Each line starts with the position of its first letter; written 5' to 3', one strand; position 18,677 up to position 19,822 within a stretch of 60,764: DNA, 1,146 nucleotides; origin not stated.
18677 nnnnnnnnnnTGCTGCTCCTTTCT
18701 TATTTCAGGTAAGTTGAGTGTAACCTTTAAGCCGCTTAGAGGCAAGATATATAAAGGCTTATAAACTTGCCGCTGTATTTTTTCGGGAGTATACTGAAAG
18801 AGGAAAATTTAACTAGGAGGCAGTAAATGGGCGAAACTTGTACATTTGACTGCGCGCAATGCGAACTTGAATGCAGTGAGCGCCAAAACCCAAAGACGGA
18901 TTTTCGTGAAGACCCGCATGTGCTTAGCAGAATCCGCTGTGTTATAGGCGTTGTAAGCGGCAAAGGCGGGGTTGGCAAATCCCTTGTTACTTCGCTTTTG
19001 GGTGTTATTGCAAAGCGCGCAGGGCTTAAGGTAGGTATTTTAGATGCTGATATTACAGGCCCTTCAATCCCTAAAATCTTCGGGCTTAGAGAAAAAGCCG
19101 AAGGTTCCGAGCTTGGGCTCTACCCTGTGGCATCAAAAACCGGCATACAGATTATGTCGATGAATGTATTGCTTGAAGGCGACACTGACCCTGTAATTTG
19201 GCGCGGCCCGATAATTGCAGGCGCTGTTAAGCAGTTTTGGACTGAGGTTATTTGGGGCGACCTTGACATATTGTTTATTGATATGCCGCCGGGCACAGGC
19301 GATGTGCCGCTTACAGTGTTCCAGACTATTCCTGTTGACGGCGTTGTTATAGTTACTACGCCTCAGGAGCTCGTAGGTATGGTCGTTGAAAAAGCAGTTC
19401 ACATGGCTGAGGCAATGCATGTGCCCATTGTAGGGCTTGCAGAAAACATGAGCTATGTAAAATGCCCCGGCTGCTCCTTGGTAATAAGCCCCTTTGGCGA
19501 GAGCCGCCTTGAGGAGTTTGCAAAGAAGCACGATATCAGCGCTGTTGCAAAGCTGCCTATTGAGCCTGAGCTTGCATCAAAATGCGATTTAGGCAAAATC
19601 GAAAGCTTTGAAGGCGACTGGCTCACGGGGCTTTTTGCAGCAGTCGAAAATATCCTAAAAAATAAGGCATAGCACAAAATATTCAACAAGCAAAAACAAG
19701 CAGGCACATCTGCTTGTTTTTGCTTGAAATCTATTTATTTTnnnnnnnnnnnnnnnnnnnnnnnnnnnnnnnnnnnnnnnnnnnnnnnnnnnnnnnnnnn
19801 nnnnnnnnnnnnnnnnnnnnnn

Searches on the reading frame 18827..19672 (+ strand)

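Call 65: search_protein_families(library=pfam, proteins=[window:18827-19672:+], max_evalue=0.000001)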
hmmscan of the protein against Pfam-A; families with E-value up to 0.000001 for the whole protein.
window:18827-19672:+ (281 aa): 2 families
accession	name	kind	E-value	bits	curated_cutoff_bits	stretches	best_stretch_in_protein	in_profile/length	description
PF10609.15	ParA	-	2.3e-83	279.9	27.1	1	36-258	2-224/246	NUBPL iron-transfer P-loop NTPase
PF01656.29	CbiA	-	4.5e-08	33.5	25.4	1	40-92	1-52/125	CobQ/CobB/MinD/ParA nucleotide binding domain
